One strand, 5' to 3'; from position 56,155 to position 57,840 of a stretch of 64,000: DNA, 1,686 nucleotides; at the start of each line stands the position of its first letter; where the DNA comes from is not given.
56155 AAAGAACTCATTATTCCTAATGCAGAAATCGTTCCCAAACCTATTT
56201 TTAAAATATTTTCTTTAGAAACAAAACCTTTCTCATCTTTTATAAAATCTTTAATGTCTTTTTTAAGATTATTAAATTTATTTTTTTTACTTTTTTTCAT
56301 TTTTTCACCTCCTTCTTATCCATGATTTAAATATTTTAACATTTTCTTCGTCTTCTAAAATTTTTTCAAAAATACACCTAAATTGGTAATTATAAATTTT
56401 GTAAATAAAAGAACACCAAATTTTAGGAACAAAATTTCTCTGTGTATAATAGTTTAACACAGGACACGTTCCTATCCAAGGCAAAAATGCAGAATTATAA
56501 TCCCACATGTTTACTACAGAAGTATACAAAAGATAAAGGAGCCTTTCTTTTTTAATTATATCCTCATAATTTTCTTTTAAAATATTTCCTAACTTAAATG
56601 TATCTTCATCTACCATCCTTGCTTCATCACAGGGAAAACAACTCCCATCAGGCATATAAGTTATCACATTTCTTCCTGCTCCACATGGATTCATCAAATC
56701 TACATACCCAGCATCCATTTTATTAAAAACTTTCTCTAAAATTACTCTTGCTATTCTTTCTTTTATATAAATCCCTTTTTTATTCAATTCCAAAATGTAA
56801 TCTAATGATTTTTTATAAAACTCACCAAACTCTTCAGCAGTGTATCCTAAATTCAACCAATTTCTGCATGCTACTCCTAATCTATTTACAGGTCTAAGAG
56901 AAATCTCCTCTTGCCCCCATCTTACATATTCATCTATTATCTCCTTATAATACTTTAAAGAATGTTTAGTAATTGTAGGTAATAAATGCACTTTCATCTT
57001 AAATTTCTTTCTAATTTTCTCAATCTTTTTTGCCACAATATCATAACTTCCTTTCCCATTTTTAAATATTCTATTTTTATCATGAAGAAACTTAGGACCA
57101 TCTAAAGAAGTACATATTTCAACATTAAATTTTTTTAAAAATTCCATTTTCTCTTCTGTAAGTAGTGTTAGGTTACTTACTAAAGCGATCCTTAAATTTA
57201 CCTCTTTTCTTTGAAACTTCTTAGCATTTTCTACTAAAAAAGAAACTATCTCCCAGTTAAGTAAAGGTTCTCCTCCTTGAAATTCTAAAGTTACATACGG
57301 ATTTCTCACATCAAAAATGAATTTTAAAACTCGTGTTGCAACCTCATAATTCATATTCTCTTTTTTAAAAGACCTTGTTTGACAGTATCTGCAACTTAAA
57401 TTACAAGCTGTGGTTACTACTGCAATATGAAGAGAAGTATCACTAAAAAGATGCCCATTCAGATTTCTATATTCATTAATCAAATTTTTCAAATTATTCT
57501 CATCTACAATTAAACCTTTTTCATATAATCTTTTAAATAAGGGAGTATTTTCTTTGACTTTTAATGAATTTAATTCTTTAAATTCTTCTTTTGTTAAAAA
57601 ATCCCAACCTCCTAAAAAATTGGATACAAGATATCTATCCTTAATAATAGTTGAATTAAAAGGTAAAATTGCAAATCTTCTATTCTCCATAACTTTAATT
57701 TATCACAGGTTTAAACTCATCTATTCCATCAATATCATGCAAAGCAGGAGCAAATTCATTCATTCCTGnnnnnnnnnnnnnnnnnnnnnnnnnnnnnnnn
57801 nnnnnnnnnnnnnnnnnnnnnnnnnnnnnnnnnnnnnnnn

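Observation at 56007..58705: Candidate RiPP-like operon with a His-Xaa-Ser-like tail peptide next to a SPASM maturase rSAM, plus a decayed second rSAM and small accessory proteins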

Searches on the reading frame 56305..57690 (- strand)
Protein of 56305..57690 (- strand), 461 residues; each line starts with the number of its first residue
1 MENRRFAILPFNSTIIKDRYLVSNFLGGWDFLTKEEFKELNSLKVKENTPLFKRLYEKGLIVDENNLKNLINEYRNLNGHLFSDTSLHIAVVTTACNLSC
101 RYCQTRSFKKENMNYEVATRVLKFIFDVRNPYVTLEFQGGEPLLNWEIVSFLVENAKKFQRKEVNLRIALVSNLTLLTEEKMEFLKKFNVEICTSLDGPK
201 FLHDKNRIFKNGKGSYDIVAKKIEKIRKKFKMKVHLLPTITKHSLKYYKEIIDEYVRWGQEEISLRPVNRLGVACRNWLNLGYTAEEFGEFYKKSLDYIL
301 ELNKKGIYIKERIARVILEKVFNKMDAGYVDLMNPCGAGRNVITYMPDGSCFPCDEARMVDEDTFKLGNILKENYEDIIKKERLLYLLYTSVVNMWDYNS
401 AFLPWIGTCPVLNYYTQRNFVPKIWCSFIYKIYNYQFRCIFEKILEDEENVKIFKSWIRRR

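Call 3: search_protein_families(library=ncbifam, proteins=[window:56305-57690:-], max_evalue=0.01)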
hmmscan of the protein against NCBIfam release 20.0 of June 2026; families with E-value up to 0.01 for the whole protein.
window:56305-57690:- (461 aa): 71 families (the best 25 are shown)
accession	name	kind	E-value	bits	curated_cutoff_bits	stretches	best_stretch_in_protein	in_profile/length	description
TIGR03978.1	rSAM_paired_1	equivalog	4.3e-119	398.3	370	1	9-458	2-466/466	His-Xaa-Ser system radical SAM maturase HxsB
NF047865.1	rSAM_PapB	equivalog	2.7e-43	148.5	340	1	91-375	8-284/330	PapB family radical SAM/SPASM ranthipeptide maturase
TIGR04068.1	rSAM_ocin_clost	equivalog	2.5e-36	125.6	500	1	35-371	27-386/462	Cys-rich peptide radical SAM maturase CcpM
TIGR03974.1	rSAM_six_Cys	equivalog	8.6e-36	123.8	425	1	39-382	53-391/451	thioether cross-link-forming SCIFF peptide maturase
NF040492.1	not_ScfB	exception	2.6e-33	115.6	855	1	91-382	100-390/450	ScfB-related radical SAM/SPASM orphan maturase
NF041298.1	rSAM_mat_DynA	equivalog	3.4e-32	111.8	450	1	93-384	8-296/356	dynobactin maturation radical SAM/SPASM protein DynA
TIGR04064.1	rSAM_nif11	equivalog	1.6e-31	109.5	518.7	2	90-230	82-228/459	nif11-like peptide radical SAM maturase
TIGR03906.1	quino_hemo_SAM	equivalog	7.9e-31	107.2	453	1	91-371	99-378/467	quinohemoprotein amine dehydrogenase maturation protein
TIGR03942.1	sulfatase_rSAM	equivalog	2.7e-29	102.4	349.45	1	90-382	5-294/363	anaerobic sulfatase maturase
NF038107.1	rSAM_NF038107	equivalog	6.2e-28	97.7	600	1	16-292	13-302/444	Cys-every-fifth radical SAM/SPASM peptide maturase CefB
TIGR04083.1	rSAM_pep_methan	hypoth_equivalog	9.1e-28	97.2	300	1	91-375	4-273/376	TIGR04083 family peptide-modifying radical SAM enzyme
TIGR04115.1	rSAM_Cxxx_rpt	equivalog_domain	2.8e-26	92.8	350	1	91-370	7-288/359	radical SAM peptide maturase, CXXX-repeat target family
TIGR04463.1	rSAM_vs_C_rich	equivalog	3.5e-26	91.9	525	1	33-259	29-260/438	TIGR04463 family radical SAM/SPASM RiPP maturase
TIGR04261.1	rSAM_GlyRichRpt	subfamily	7.4e-25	87.7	310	1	93-385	4-300/363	cyclophane-forming radical SAM/SPASM peptide maturase GrrM/OscB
TIGR04163.1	rSAM_cobopep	equivalog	1.7e-24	86.4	375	1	92-441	70-420/428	peptide-modifying radical SAM enzyme CbpB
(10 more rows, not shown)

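Call 4: search_protein_families(library=pfam, proteins=[window:56305-57690:-], max_evalue=0.01)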
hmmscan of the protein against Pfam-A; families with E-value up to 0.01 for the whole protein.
window:56305-57690:- (461 aa): 3 families
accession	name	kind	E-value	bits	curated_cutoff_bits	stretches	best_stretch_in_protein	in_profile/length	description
PF04055.27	Radical_SAM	-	8e-18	65.6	29.5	1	91-253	2-164/166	Radical SAM superfamily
PF13353.11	Fer4_12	-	4.8e-10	40.3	22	1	90-216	9-132/137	4Fe-4S single cluster domain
PF13186.11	SPASM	-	4.4e-05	24.1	21.5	1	336-384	1-48/67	Iron-sulfur cluster-binding domain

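Call 14: find_encoding_contigs(protein=window:56305-57690:-, flank=6000, max_places=6)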
Protein window:56305-57690:- (461 aa): no gene with exactly this product is on record in the collection.

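Call 33: find_related_loci(query=A4, collection=genome_contigs, flank=7000)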
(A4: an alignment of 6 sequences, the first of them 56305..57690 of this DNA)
Query A4 (461 aa) in genome_contigs; peptide patterns used: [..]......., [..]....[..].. (x = any residue, [..] = any of these).
599 stretches matched a pattern (row limit reached: there are more); 582 encode a relative of the query (tblastn E <= 1e-3); the best 80 are kept; 80 distinct loci.
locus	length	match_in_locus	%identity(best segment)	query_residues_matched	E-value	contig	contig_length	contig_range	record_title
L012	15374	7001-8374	65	1-458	0e+0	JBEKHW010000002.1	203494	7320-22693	MAG: Candidatus Omnitrophota bacterium isolate SPRUCE 286 SPRUCE_286_2, whole genome shotgun sequence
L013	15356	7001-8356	62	9-460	0e+0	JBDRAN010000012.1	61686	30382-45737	MAG: Candidatus Omnitrophota bacterium isolate MEGAHIT-group-1.1004 k141_9817946, whole genome shotgun sequence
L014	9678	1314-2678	62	6-460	0e+0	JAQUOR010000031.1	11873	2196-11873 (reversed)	MAG: Candidatus Omnitrophota bacterium isolate STD1_205 NODE_14669_length_11873_cov_2.873574_Sandtown_D1, whole genome s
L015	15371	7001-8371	63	1-458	0e+0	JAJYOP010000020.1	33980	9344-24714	MAG: bacterium isolate DBS2-5.bin57 NODE_970_length_33980_cov_4.131982, whole genome shotgun sequence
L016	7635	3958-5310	55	8-458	7e-176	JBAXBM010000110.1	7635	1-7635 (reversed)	MAG: Candidatus Omnitrophota bacterium isolate ELA167 MAG167_110, whole genome shotgun sequence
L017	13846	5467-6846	53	4-457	2e-166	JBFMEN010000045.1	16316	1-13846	MAG: Candidatus Omnitrophota bacterium isolate MAG246 MAG246_45, whole genome shotgun sequence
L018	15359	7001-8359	53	7-459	2e-166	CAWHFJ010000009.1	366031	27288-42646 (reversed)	MAG: Candidatus Omnitrophota bacterium isolate MFD04780.bin.2.175 genome assembly, contig: contig_20323, whole genome sh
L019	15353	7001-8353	52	7-457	1e-164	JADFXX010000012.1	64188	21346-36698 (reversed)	MAG: Candidatus Omnitrophota bacterium isolate nDJH2bin18 nDJH2_bin18_NODE_12_length_64188_cov_48.098313, whole genome s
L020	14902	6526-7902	52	4-457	7e-164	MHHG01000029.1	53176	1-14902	MAG: Omnitrophica WOR_2 bacterium RIFOXYA2_FULL_38_17 rifoxya2_full_scaffold_275, whole genome shotgun sequence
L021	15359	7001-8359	51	7-459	9e-162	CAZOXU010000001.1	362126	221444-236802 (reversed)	MAG TPA_asm: uncultured Planctomycetales bacterium isolate SRP278252_co2_25 genome assembly, contig: NODE_15_length_3621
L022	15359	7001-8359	52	7-459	3e-161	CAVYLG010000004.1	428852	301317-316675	MAG: Candidatus Omnitrophota bacterium isolate MFD01476.bin.2.120 genome assembly, contig: contig_28232, whole genome sh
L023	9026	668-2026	51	7-459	2e-160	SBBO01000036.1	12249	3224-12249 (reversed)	MAG: Planctomycetales bacterium isolate Bin_37_8 Hy_contig9774, whole genome shotgun sequence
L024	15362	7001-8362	51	8-460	2e-158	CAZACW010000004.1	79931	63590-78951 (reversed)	MAG TPA_asm: uncultured Planctomycetales bacterium isolate SRP273308_co1_408 genome assembly, contig: NODE_322_length_79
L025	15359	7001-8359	51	7-459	9e-157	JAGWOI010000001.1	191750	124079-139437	MAG: Candidatus Omnitrophota bacterium isolate REEB252 contig-150_44, whole genome shotgun sequence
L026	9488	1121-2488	51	5-458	6e-156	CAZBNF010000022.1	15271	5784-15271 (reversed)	MAG TPA_asm: uncultured Planctomycetia bacterium isolate SRP178699_co1_432 genome assembly, contig: NODE_4989_length_152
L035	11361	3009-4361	42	20-460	6e-104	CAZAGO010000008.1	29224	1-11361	MAG TPA_asm: Candidatus Woesearchaeota archaeon isolate SRP239243_co2_438 genome assembly, contig: NODE_2365_length_2922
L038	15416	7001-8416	40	1-457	2e-99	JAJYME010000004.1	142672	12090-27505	MAG: bacterium isolate DBS2-4.bin108 NODE_123_length_142672_cov_2.86855, whole genome shotgun sequence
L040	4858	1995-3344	39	16-461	6e-97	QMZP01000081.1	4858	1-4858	MAG: Candidatus Aenigmatarchaeota archaeon isolate B8_G16 B8_Guay16_scaffold_19753, whole genome shotgun sequence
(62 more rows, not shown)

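Call 42: search_protein_families(library=padloc, proteins=[window:56305-57690:-], max_evalue=0.001)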
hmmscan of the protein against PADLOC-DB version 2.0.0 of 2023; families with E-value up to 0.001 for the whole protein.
window:56305-57690:- (461 aa): 2 families
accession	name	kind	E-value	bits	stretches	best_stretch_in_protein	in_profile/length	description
PDLC02903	pVip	-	2.1e-12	45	1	92-244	6-149/257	Viperins not associated with kinases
PDLC02904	pVip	-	1.9e-11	42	1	92-243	9-152/262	Viperins associated with kinases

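Call 46: search_solved_structures(query=window:56305-57690:-, max_evalue=0.00001)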
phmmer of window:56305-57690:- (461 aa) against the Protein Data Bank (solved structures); distinct sequences matched with E-value up to 0.00001: 5.
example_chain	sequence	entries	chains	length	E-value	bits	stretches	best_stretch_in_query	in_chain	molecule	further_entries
5wgg_A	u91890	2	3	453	1e-22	84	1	50-427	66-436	Radical SAM domain protein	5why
4k37_A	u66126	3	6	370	4.2e-16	62.2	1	86-378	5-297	Anaerobic sulfatase-maturating enzyme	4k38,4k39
4k36_A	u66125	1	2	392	5.1e-16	61.9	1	86-378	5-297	Anaerobic sulfatase-maturating enzyme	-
8vpo_A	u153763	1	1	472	5.3e-12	48.7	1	18-263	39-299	Radical SAM core domain-containing protein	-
9gm3_A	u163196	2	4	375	2.2e-06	30.2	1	90-233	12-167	ChlB radical SAM domain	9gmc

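Call 57: search_dna_similar(query=window:56305-57690:-, collection=plasmids, mode=protein, max_rows=12, max_evalue=1e-10)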
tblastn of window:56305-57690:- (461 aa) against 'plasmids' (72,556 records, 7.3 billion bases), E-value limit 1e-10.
Records with a match: 502; places in all: 506; records where one place covers at least 80% of the query: 367.
Best place of each record, by identity: <60% 502.
By first word of the organism name: Klebsiella 318; Rhizobium 30; Bacillus 28; Agrobacterium 26; Leisingera 13; Clostridium 12; Paracoccus 9; Sinorhizobium 8; Enterococcus 6; Mesorhizobium 5; and 33 more.
By predicted mobility (MOB-suite, as given by PLSDB): conjugative 349; non-mobilizable 138; mobilizable 15.
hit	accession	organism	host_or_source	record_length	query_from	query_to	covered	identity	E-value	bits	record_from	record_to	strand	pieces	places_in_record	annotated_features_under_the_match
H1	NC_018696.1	Paraburkholderia phenoliruptrix BR3459a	Mimosa flocculosa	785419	6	458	98%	35.5%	4e-70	249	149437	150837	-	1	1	hxsB: His-Xaa-Ser system radical SAM maturase HxsB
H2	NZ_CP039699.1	Novosphingobium sp. EMRT-2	cell,freshwater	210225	2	460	100%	33.1%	2e-64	233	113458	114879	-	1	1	hxsB: His-Xaa-Ser system radical SAM maturase HxsB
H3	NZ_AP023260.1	Mesorhizobium sp. L-2-11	Lotus japonicus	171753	6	461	99%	32.8%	4e-63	228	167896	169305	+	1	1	hxsB: His-Xaa-Ser system radical SAM maturase HxsB | hxsC: His-Xaa-Ser system radical SAM maturase HxsC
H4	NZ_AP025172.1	Cupriavidus sp. P-10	-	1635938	5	460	99%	32.7%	1e-67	241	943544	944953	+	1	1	none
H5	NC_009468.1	Acidiphilium cryptum JF-5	-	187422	2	421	91%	35.5%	1e-57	212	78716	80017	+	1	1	hxsB: His-Xaa-Ser system radical SAM maturase HxsB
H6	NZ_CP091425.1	Methylobacter sp. YRD-M1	isolate,wetland soil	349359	5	459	99%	32.7%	4e-66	237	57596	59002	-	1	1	hxsB: His-Xaa-Ser system radical SAM maturase HxsB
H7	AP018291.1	Calothrix sp. NIES-4105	-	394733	6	458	98%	32.8%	2e-62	226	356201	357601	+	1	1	radical SAM domain-containing protein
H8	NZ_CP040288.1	Nostoc sp. C057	Phaeoceros,pure culture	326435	6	460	99%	32.3%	1e-56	210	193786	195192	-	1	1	hxsB: His-Xaa-Ser system radical SAM maturase HxsB | hxsC: His-Xaa-Ser system radical SAM maturase HxsC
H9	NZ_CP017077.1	Novosphingobium resinovorum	single cell,soil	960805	6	457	98%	32.4%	1e-60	221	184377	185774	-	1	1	hxsB: His-Xaa-Ser system radical SAM maturase HxsB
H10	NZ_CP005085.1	Sphingobium sp. TKS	-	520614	6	457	98%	31.9%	2e-60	221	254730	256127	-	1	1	hxsB: His-Xaa-Ser system radical SAM maturase HxsB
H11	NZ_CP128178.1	Sphingobium baderi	mixed culture,activated sludge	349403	6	457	98%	31.9%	2e-60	221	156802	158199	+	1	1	hxsB: His-Xaa-Ser system radical SAM maturase HxsB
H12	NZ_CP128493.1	Novosphingobium resinovorum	pure cell culture,soil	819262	6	457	98%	31.9%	3e-60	220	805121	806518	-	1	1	hxsB: His-Xaa-Ser system radical SAM maturase HxsB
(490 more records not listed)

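Call 58: get_annotated_region(hit=H1, flank=3500)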
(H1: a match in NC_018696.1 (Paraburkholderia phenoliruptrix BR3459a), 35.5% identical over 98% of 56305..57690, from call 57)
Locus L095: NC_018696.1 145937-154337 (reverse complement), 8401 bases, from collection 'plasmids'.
description: Paraburkholderia phenoliruptrix BR3459a plasmid pSYMBR3459, complete sequence
organism: Paraburkholderia phenoliruptrix BR3459a (NCBI taxid 1229205)
taxonomy: Bacteria; Pseudomonadota; Betaproteobacteria; Burkholderiales; Burkholderiaceae; Paraburkholderia; Paraburkholderia phenoliruptrix; Paraburkholderia phenoliruptrix BR3459a
host: -; source: Mimosa flocculosa; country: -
typing (MOB-suite, as given by PLSDB): conjugative; relaxase MOBP; mating-pair formation MPF_T
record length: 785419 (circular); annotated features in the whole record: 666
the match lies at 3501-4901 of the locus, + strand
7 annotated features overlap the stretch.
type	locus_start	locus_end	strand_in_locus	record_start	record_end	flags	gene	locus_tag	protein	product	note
CDS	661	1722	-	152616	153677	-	-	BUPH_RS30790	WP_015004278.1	IS630 family transposase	-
CDS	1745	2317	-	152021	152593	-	-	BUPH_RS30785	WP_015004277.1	hypothetical protein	-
CDS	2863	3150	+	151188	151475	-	hxsA2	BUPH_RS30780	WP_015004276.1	His-Xaa-Ser repeat protein HxsA2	-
CDS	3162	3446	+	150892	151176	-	hxsD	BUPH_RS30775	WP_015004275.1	His-Xaa-Ser system protein HxsD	-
CDS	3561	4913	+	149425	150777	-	hxsB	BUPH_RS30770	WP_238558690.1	His-Xaa-Ser system radical SAM maturase HxsB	-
CDS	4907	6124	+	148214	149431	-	hxsC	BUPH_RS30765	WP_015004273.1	His-Xaa-Ser system radical SAM maturase HxsC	-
CDS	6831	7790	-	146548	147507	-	-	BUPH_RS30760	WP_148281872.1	HNH endonuclease signature motif containing protein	-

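Call 61: list_cluster_members(proteins=[P0001, window:56305-57690:-, window:58310-58705:-])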
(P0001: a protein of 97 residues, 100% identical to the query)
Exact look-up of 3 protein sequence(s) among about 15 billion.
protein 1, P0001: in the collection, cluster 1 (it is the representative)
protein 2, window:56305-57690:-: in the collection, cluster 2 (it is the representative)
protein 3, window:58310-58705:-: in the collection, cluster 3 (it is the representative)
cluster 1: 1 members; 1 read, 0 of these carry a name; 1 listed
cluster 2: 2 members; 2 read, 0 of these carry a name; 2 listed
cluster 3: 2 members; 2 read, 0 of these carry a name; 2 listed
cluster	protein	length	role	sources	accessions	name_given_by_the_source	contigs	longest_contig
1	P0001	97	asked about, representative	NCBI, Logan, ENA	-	-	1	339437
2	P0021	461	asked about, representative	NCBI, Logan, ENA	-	-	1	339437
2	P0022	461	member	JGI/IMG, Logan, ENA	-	-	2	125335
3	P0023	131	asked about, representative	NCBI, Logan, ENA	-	-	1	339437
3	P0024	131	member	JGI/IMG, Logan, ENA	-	-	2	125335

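Call 71: search_protein_families(library=ncbifam, proteins=[L035:1092-2228:+, L035:2269-2724:+, L035:4375-4659:+, L035:4653-5603:+, L040:3387-3692:+, L038:8495-9076:+, L026:2531-2857:+, L095:2863-3150:+], max_evalue=0.001)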
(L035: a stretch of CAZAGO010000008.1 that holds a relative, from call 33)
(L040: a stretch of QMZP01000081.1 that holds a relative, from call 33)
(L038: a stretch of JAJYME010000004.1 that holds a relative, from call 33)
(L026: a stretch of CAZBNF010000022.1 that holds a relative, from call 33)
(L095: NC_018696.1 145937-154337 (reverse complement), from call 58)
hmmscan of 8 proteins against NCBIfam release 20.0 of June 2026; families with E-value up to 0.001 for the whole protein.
L035:1092-2228:+ (378 aa): 0 families

L035:2269-2724:+ (151 aa): 1 family
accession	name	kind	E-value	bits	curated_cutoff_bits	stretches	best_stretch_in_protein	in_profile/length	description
TIGR03976.1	chp_LLNDYxLRE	equivalog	4.4e-12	46.2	50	1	18-103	1-85/90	His-Xaa-Ser system protein HxsD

L035:4375-4659:+ (94 aa): 2 families
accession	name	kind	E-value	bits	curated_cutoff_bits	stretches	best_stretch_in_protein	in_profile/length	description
NF038309.1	HisXaaSer_A3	equivalog_domain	1.4e-10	40.8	65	1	10-93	2-78/81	His-Xaa-Ser repeat protein HxsA3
NF038313.3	HisXaaSer_A4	exception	6.7e-10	39.7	55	1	10-93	2-86/93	His-Xaa-Ser repeat protein HxsA4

L035:4653-5603:+ (316 aa): 0 families

L040:3387-3692:+ (101 aa): 2 families
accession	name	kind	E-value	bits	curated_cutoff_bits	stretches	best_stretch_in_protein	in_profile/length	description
NF038309.1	HisXaaSer_A3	equivalog_domain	1.3e-12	47.3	65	1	4-71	1-70/81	His-Xaa-Ser repeat protein HxsA3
NF038313.3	HisXaaSer_A4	exception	3.2e-12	47.2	55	1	4-100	1-92/93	His-Xaa-Ser repeat protein HxsA4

L038:8495-9076:+ (193 aa): 4 families
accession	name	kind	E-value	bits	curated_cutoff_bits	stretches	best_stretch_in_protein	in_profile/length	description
NF038313.3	HisXaaSer_A4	exception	3.5e-22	79.1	55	3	8-128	3-92/93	His-Xaa-Ser repeat protein HxsA4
NF038309.1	HisXaaSer_A3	equivalog_domain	1e-12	47.6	65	1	7-58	2-53/81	His-Xaa-Ser repeat protein HxsA3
NF038330.1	adhesin_SclA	exception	3.9e-05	23.5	400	1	101-175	115-189/405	LPXTG-anchored collagen-like adhesin Scl1/SclA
NF038329.2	gly_rich_SclB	equivalog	4.7e-05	22.5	325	1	97-175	120-198/442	LPXTG-anchored collagen-like adhesin Scl2/SclB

L026:2531-2857:+ (108 aa): 1 family
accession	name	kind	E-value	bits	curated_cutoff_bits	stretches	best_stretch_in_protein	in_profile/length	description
NF038309.1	HisXaaSer_A3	equivalog_domain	2.6e-09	36.8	65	1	7-97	2-81/81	His-Xaa-Ser repeat protein HxsA3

L095:2863-3150:+ (95 aa): 1 family
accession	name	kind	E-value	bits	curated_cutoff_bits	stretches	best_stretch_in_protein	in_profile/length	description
NF038296.1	HisXaaSer_A2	equivalog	3.3e-27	95.3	48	1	1-92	1-91/96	His-Xaa-Ser repeat protein HxsA2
